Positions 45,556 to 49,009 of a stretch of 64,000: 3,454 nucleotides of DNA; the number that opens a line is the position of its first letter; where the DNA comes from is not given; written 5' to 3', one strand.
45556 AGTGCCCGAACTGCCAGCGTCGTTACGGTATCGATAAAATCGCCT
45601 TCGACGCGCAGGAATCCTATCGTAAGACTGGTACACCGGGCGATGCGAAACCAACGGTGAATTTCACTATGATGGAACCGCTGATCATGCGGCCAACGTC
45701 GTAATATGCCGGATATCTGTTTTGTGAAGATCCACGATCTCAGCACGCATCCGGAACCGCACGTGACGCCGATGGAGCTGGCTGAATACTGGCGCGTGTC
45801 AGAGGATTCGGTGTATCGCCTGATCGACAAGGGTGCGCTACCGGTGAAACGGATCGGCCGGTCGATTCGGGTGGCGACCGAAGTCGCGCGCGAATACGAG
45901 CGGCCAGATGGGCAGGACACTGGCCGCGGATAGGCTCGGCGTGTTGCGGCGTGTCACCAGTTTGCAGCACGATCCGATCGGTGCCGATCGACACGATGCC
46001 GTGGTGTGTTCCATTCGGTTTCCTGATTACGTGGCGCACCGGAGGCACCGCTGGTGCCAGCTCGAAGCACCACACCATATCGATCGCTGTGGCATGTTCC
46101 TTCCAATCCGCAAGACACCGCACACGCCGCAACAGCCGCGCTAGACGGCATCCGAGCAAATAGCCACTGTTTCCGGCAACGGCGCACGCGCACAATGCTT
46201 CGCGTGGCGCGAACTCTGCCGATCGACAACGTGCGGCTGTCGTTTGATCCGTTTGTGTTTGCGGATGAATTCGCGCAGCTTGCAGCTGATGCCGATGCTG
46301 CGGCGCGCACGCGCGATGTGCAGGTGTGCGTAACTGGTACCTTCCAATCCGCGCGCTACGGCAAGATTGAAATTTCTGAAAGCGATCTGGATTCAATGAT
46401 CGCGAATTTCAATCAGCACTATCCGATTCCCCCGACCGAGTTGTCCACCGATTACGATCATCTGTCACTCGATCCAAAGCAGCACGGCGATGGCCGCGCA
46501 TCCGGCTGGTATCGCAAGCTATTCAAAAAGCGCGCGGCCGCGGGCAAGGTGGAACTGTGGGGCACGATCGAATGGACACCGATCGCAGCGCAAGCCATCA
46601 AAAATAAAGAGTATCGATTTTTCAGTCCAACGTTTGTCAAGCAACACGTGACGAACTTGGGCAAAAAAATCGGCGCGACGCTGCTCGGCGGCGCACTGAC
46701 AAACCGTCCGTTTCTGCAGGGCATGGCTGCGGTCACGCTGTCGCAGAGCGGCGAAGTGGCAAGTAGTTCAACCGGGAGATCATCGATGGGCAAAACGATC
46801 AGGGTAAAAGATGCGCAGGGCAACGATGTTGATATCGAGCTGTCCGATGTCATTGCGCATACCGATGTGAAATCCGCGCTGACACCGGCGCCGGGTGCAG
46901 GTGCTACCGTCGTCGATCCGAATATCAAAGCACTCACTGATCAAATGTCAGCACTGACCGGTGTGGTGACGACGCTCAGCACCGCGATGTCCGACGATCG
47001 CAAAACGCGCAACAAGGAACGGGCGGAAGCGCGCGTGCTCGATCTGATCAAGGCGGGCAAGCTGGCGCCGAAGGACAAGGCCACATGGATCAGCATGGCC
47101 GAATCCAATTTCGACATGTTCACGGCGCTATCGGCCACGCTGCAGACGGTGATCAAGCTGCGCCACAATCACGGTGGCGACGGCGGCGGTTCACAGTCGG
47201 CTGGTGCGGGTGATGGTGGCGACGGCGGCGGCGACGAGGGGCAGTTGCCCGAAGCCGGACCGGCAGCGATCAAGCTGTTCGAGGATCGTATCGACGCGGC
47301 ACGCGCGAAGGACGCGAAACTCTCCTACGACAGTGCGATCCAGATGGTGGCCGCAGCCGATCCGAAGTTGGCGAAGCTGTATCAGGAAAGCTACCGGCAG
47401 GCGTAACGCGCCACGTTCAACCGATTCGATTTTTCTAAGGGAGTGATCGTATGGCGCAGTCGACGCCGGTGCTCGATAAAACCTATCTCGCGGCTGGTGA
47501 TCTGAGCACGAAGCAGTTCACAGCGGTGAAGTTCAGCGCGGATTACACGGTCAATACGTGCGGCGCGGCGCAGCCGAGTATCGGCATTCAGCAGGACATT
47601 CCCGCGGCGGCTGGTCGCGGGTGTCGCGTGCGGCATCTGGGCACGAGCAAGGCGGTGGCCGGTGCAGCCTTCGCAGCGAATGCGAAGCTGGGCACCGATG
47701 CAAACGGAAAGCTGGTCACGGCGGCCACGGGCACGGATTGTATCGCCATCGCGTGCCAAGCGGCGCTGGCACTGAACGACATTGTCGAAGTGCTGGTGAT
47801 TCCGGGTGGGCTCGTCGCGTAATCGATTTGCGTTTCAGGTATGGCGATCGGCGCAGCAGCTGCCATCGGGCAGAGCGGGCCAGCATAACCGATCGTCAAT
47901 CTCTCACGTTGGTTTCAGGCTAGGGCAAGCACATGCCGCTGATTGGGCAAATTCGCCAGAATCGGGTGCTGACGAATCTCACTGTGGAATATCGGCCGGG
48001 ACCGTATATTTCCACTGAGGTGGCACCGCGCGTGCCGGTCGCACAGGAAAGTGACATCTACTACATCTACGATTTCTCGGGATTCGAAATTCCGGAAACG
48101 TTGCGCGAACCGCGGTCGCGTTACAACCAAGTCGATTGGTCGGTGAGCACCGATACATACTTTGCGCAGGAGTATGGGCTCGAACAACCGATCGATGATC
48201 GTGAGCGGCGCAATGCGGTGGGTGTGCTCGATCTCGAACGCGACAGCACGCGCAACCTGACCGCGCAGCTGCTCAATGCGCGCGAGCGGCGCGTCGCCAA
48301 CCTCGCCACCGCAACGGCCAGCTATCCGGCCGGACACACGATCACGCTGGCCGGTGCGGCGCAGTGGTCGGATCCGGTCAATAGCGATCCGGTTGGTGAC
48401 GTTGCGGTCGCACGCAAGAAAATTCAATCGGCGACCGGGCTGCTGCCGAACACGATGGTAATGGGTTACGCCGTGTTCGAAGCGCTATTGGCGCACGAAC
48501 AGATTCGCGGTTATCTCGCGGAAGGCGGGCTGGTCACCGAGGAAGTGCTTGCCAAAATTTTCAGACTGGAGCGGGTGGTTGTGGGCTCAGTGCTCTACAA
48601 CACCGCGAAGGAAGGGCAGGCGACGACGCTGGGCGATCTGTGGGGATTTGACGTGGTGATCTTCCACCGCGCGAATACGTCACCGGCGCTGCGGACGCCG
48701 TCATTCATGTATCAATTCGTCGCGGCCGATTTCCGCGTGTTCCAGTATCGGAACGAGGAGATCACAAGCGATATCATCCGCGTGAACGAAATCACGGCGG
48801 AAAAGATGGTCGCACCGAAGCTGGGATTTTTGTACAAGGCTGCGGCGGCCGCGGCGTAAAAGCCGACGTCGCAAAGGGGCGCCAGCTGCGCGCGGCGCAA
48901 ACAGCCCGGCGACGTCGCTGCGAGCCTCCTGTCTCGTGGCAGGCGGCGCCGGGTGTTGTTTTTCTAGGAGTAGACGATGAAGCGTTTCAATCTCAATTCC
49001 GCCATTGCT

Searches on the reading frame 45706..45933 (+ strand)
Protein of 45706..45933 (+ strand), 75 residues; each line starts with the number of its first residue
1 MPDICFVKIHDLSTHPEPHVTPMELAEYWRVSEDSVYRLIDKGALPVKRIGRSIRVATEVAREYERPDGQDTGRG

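Call 31: search_protein_families(library=pfam, max_evalue=0.01, proteins=[window:45706-45933:+])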
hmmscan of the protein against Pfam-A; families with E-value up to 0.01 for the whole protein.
window:45706-45933:+ (75 aa): 2 families
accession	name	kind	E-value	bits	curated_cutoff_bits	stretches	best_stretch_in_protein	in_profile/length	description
PF12728.13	HTH_17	-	4.2e-09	37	27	1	21-57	3-39/51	Helix-turn-helix domain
PF12802.13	MarR_2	-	0.0093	16.6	27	0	12-42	14-43/61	MarR family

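Call 68: search_protein_families(library=ncbifam, max_evalue=0.01, proteins=[window:45706-45933:+])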
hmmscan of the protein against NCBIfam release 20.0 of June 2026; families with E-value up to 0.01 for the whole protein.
window:45706-45933:+ (75 aa): 2 families
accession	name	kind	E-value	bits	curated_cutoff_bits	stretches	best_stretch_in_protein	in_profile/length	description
TIGR01764.1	excise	domain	1.5e-07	31.6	28.8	1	21-57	3-39/49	excisionase family DNA-binding protein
NF047737.1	antiphage_MADS1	equivalog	3.9e-05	23.8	80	1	24-55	8-39/49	methylation-associated defense system helix-turn-helix domain-containing protein MAD1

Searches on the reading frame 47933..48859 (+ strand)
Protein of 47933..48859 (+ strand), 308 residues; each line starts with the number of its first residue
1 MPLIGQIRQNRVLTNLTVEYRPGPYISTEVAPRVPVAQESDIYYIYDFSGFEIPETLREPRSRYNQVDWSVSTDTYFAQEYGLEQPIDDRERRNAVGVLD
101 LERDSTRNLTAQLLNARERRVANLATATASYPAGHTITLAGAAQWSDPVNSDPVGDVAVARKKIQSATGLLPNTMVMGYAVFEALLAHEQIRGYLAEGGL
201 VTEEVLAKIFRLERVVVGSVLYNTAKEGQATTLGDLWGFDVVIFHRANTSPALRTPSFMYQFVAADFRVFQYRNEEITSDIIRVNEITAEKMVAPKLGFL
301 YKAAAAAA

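Call 8: search_protein_families(library=pfam, proteins=[window:47933-48859:+])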
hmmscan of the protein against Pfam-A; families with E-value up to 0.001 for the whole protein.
window:47933-48859:+ (308 aa): 1 family
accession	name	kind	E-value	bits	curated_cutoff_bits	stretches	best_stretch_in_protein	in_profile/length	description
PF03864.22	Phage_cap_E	-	3.8e-07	29.9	22.9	1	132-192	149-210/329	Phage major capsid protein E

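Call 30: search_dna_similar(query=window:47933-48859:+, collection=phages, mode=protein, max_rows=15)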
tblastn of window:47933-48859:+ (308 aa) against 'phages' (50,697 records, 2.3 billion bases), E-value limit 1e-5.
Records with a match: 149; places in all: 149; records where one place covers at least 80% of the query: 100.
Best place of each record, by identity: <60% 149.
By first word of the organism name: Vibrio 55; Pseudomonas 31; Arthrobacter 13; Burkholderia 13; Stenotrophomonas 5; Ralstonia 3; Brevibacillus 3; Rhodobacter 3; Escherichia 2; Ochrobactrum 2; and 16 more.
By host as written in the record: Vibrio lentus 36; - 21; Pseudomonas aeruginosa 18; Arthrobacter sp. ATCC 21022 11; Burkholderia sp. 7; Vibrio splendidus 4; Brevibacillus laterosporus 3; Arthrobacter globiformis B-2979 2; and 40 more.
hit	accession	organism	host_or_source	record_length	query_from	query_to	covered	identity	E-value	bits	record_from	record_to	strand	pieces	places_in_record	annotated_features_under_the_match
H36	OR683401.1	Pseudomonas phage Bise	Pseudomonas aeruginosa 199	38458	12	302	94%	31.0%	2e-20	97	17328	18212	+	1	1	major capsid protein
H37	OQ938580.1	Arthrobacter phage Ottawa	Arthrobacter globiformis B-2979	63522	2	300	97%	30.0%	4e-27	117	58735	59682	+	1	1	100: major capsid protein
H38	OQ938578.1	Arthrobacter phage Kharcho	Arthrobacter globiformis B-2979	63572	2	300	97%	30.0%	4e-27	117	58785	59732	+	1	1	100: major capsid protein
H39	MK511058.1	Pseudomonas phage vB_Pae_CF53b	Pseudomonas aeruginosa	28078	13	302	94%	30.5%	5e-29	122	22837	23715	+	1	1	hypothetical protein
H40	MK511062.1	Pseudomonas phage vB_Pae_CF127b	Pseudomonas aeruginosa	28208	13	302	94%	30.5%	5e-29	122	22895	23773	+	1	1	hypothetical protein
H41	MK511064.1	Pseudomonas phage vB_Pae_BR58a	Pseudomonas aeruginosa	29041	13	302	94%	30.5%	5e-29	122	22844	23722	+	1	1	hypothetical protein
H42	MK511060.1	Pseudomonas phage vB_Pae_CF118c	Pseudomonas aeruginosa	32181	13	302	94%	30.5%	5e-29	122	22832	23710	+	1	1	hypothetical protein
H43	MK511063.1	Pseudomonas phage vB_Pae_CF177a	Pseudomonas aeruginosa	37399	13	302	94%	30.5%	5e-29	122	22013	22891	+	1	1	hypothetical protein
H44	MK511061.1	Pseudomonas phage vB_Pae_CF125a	Pseudomonas aeruginosa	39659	13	302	94%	30.5%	5e-29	122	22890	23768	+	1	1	hypothetical protein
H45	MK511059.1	Pseudomonas phage vB_Pae_CF78a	Pseudomonas aeruginosa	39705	13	302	94%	30.5%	5e-29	122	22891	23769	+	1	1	hypothetical protein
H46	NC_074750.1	Pseudomonas phage vB_Pae_CF78a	Pseudomonas aeruginosa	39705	13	302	94%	30.5%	5e-29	122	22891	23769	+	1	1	hypothetical protein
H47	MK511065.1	Pseudomonas phage vB_Pae_BR141c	Pseudomonas aeruginosa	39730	13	302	94%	30.5%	5e-29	122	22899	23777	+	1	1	hypothetical protein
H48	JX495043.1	Pseudomonas phage JBD67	-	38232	13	302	94%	30.5%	5e-29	122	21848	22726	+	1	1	hypothetical protein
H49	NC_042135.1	Pseudomonas phage JBD67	-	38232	13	302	94%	30.5%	5e-29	122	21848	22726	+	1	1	major head protein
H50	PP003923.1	Pseudomonas phage vB_Pae_U11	Pseudomonas aeruginosa ST773 ...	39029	13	302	94%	30.5%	5e-29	122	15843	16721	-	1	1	major head protein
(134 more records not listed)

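Call 78: find_homologous_proteins(query=window:47933-48859:+, max_evalue=1e-30)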
Query window:47933-48859:+ (308 aa): 30 proteins with E <= 1e-30 among 1900 candidates.
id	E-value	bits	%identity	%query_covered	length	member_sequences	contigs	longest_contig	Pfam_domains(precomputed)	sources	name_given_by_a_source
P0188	3.0e-199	678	100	100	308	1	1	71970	PF03864.23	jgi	jgi:hypothetical protein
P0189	9.2e-163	559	81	100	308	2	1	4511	PF03864.23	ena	-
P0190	3.1e-160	550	80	99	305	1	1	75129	-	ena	-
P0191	4.5e-151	520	77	99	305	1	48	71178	PF03864.23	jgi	jgi:hypothetical protein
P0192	2.1e-147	508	73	100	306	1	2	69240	-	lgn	-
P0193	7.4e-147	506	75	99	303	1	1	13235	PF03864.23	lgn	-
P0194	4.1e-144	497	73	100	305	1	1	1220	PF03864.23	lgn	-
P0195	5.7e-144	497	72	99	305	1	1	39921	-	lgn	-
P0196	2.3e-138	479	72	99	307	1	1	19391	-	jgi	jgi:hypothetical protein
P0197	1.2e-107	378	58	99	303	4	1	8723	PF09950.16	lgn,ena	-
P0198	2.2e-88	314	49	99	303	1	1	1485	-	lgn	-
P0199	7.7e-84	300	49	99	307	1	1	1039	PF03864.23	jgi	jgi:hypothetical protein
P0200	8.2e-84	300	48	100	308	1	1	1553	PF03864.23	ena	-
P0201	1.7e-81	292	47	99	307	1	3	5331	PF03864.23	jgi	jgi:hypothetical protein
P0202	1.3e-79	286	50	97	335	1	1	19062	-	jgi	jgi:hypothetical protein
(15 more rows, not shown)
